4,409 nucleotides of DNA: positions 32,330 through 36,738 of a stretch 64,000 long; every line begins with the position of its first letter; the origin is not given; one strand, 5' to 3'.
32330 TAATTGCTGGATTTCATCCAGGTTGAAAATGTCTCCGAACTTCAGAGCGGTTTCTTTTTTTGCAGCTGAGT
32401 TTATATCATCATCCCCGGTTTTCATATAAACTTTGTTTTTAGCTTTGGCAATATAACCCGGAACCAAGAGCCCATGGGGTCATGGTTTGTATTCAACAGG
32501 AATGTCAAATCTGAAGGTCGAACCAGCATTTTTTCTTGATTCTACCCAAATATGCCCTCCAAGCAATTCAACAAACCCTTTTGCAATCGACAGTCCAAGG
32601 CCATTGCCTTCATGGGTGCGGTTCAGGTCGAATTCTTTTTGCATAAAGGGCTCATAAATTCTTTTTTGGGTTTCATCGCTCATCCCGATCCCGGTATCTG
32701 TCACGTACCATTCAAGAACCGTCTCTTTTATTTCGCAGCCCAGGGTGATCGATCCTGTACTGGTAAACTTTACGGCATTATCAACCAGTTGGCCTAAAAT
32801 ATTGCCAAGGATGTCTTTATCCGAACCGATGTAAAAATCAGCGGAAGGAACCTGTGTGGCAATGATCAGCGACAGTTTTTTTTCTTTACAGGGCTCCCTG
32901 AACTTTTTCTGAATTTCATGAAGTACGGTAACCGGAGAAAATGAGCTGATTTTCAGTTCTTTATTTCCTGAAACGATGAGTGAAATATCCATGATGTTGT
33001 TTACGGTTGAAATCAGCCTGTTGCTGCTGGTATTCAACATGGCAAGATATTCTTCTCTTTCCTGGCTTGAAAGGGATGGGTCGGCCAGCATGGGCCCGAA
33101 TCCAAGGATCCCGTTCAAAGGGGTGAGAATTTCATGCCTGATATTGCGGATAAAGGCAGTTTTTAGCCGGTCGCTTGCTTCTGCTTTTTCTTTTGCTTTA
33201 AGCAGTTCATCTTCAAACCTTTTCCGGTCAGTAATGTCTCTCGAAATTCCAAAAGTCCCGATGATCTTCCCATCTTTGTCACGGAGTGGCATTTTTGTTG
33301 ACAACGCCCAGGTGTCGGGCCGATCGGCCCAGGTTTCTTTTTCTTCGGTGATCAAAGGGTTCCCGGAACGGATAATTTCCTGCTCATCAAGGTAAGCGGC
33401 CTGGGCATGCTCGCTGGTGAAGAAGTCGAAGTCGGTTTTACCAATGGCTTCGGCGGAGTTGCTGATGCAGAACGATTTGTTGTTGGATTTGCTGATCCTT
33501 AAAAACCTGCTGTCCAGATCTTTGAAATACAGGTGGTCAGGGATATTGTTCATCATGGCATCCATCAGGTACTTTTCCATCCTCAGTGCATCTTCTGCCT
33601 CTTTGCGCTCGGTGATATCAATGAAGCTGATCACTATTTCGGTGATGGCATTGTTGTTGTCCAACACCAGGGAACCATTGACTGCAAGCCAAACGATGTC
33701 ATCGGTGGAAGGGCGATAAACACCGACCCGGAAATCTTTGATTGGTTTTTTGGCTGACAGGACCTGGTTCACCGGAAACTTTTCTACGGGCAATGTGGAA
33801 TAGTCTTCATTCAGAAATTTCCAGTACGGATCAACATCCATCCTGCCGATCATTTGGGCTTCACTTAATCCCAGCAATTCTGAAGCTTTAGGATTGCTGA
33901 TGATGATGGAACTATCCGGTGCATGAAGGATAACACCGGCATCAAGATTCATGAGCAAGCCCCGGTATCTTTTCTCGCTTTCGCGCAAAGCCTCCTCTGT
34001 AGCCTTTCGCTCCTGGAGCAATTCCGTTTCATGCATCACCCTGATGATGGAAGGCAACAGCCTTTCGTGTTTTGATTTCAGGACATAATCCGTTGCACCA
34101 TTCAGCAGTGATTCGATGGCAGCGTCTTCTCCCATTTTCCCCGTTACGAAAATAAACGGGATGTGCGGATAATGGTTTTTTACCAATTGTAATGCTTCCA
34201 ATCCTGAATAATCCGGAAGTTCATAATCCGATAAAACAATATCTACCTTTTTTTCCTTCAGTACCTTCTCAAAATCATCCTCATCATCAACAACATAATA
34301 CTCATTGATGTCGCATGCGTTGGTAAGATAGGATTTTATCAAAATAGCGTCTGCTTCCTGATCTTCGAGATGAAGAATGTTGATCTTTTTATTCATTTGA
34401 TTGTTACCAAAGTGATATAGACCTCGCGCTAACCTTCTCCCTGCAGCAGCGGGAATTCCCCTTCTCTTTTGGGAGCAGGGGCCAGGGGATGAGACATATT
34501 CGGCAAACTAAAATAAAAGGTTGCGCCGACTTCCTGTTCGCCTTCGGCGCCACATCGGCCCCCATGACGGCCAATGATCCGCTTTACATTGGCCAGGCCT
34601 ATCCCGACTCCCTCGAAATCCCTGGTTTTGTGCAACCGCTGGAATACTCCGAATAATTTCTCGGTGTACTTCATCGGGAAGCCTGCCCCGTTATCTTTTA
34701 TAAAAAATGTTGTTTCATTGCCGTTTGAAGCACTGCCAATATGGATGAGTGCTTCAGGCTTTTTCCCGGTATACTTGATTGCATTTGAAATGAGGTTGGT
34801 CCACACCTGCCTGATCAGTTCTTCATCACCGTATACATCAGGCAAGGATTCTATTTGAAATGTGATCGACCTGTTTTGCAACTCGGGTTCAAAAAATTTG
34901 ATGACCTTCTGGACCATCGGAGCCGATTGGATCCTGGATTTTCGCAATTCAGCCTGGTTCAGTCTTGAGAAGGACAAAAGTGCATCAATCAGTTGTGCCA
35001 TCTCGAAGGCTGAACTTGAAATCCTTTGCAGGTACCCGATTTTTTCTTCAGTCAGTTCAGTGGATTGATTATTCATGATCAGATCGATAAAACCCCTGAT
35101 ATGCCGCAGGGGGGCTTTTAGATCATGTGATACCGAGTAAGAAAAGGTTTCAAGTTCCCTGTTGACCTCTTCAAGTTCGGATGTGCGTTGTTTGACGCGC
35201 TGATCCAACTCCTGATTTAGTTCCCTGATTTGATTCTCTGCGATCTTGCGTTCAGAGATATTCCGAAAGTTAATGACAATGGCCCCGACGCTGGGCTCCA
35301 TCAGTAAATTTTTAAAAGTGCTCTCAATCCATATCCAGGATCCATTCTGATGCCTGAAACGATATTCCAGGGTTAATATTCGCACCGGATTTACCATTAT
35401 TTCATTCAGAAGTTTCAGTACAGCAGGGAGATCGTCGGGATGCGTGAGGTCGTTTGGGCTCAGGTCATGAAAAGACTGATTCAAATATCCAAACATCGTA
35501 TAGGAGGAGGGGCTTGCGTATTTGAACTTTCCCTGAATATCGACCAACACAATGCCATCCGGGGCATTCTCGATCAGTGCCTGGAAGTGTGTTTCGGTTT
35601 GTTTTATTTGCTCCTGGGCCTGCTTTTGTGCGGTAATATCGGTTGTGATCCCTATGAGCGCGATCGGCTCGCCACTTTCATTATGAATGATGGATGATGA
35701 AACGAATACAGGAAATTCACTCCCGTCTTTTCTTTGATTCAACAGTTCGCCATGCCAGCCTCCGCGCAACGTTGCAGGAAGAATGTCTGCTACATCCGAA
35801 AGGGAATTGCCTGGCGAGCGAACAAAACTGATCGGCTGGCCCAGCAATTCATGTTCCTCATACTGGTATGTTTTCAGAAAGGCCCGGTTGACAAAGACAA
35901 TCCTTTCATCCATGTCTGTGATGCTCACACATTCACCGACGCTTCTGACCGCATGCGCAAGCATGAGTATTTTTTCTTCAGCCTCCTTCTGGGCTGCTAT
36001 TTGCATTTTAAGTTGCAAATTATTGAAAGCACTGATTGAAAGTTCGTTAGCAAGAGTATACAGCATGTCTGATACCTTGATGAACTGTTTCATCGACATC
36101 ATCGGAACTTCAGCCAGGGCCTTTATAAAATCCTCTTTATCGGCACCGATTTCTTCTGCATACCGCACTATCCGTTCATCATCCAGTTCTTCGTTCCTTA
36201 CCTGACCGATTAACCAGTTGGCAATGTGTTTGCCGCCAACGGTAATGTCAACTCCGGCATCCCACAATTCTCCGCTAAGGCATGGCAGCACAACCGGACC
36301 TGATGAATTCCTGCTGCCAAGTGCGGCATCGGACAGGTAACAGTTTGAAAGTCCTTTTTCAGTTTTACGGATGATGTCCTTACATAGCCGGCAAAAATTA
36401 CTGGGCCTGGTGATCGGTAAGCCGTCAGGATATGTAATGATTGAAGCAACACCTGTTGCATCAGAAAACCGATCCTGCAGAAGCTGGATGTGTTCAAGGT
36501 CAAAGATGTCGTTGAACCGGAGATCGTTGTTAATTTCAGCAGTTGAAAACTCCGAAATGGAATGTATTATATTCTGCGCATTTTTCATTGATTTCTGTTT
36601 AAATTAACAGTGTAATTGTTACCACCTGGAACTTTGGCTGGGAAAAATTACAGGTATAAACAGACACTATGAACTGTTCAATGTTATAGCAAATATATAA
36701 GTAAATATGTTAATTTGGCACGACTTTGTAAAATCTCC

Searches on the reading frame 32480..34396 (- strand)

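Call 15: search_protein_families(library=ncbifam, proteins=[window:32480-34396:-], max_evalue=1e-8)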
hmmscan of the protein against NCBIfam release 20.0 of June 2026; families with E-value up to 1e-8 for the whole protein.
window:32480-34396:- (638 aa): 78 families (the best 25 are shown)
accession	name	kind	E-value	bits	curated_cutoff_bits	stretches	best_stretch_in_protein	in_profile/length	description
NF041947.1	LuxQ_Vibrio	equivalog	1.7e-65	221.4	1200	1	377-636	437-698/843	quorum-sensing autoinducer 2 sensor kinase/phosphatase LuxQ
NF047874.1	MASE3_PAS_HK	subfamily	1e-62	212.9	560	1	262-635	251-626/655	MASE3 domain-containing sensor histidine kinase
NF008302.0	PRK11091.1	equivalog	1.1e-59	202.5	838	1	260-635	139-506/779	aerobic respiration two-component sensor histidine kinase ArcB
TIGR02956.1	TMAO_torS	equivalog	1.1e-59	202.5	676.5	1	400-635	452-683/967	TMAO reductase system sensor histidine kinase/response regulator TorS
NF008318.0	PRK11107.1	equivalog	3.8e-53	180.8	890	1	397-636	278-520/920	two-component sensor histidine kinase BarA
NF046044.1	PnpS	equivalog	1.5e-50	172.4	400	1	408-633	166-390/390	two-component system histidine kinase PnpS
NF038297.2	hybrid_HK_HrmK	equivalog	3.5e-47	161.4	725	1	386-635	209-458/607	hybrid histidine kinase/response regulator HrmK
NF011874.0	PRK15347.1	equivalog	1.3e-45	155.9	852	1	396-635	382-615/921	two component system sensor kinase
NF008099.0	PRK10841.1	equivalog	9.2e-45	152.7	920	1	387-634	445-690/949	two-component system sensor histidine kinase RcsC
NF047466.1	hybrid_RR_LvrB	exception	7.3e-43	147.1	500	1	3-145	2-144/377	hybrid histidine kinase/response regulator LvrB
NF045901.1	HisKinLetSLeg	equivalog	1.1e-41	142.8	1650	1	397-635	278-519/906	two-component system sensor histidine kinase LetS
NF033092.0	HK_WalK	equivalog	7.3e-41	140.4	725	1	406-634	366-594/594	cell wall metabolism sensor histidine kinase WalK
NF041880.1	EPS_EpsF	equivalog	2.9e-38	131.6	900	1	339-629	207-488/492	response regulator EpsF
NF041832.1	near_NosP_CTERM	subfamily_domain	3.8e-37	128.2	400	1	409-635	4-226/370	NahK/ErcS family hybrid sensor histidine kinase/response regulator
NF008543.0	PRK11466.1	equivalog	5e-37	127.2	982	1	400-635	432-663/914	TMAO reductase system sensor histidine kinase/response regulator TorS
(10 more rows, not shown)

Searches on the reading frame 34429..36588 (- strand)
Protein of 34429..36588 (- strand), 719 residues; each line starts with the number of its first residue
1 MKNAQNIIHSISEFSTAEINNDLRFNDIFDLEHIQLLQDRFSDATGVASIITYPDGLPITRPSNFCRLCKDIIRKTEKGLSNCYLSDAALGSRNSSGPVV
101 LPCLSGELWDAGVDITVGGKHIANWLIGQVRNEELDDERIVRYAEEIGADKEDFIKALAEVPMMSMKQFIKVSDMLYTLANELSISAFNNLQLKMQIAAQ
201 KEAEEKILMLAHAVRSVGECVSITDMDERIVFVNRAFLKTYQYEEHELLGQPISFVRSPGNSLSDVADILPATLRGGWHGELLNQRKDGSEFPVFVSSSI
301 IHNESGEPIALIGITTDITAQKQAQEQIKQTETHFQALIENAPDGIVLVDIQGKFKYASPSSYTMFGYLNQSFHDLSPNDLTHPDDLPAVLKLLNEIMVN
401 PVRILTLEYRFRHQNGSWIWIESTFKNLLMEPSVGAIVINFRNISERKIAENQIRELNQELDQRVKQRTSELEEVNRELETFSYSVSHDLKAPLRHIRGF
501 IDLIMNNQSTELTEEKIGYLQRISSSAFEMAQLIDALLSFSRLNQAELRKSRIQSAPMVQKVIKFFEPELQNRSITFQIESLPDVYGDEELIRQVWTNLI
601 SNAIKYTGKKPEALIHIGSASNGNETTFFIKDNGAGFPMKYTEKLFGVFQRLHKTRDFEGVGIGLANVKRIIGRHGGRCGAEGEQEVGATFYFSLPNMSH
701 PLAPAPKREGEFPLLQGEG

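Call 15: search_protein_families(library=ncbifam, proteins=[window:34429-36588:-], max_evalue=1e-8)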
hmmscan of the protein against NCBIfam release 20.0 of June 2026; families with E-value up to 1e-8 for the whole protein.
window:34429-36588:- (719 aa): 74 families (the best 25 are shown)
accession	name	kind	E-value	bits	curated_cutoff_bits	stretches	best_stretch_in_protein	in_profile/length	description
NF047465.1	hybrid_HK_LvrA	exception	1.4e-72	245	1200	1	464-697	585-818/819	hybrid histidine kinase/response regulator LvrA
NF008468.0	PRK11360.1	equivalog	9.4e-51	172.9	646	2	331-698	266-609/616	two-component system sensor histidine kinase AtoS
NF046044.1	PnpS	equivalog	1.6e-45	155.8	400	1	471-696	162-390/390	two-component system histidine kinase PnpS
TIGR02966.1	phoR_proteo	equivalog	8.8e-43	146.6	334.2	1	419-694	54-332/333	phosphate regulon sensor histidine kinase PhoR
NF047874.1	MASE3_PAS_HK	subfamily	3.8e-40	138.3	560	1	317-697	249-625/655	MASE3 domain-containing sensor histidine kinase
NF033092.0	HK_WalK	equivalog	4.5e-40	137.8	725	1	470-696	363-593/594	cell wall metabolism sensor histidine kinase WalK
TIGR00229.1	sensory_box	domain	2.1e-36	124.8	22.9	2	330-453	2-125/126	PAS domain S-box protein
NF006800.0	PRK09303.1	equivalog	6.4e-35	120.8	342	1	454-697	127-377/383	histidine kinase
NF041880.1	EPS_EpsF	equivalog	1.7e-33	115.9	900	1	328-696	139-492/492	response regulator EpsF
TIGR02956.1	TMAO_torS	equivalog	6e-30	104.1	676.5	1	453-696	435-681/967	TMAO reductase system sensor histidine kinase/response regulator TorS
NF008302.0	PRK11091.1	equivalog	6.4e-30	104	838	1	314-696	136-504/779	aerobic respiration two-component sensor histidine kinase ArcB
NF008312.0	PRK11100.1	equivalog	8.5e-30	104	356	1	449-697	228-474/477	two-component system sensor histidine kinase CreC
NF045595.1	HK_scytonemin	equivalog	1.2e-29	103.2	865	1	305-698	254-636/637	scytonemin biosynthesis sensor histidine kinase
NF041777.1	sens_FixL_Rhizob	equivalog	2.5e-29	102.3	850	2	459-697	240-481/485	sensor protein FixL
TIGR01386.1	cztS_silS_copS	subfamily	3e-28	99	292.55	1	453-696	216-457/457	heavy metal sensor histidine kinase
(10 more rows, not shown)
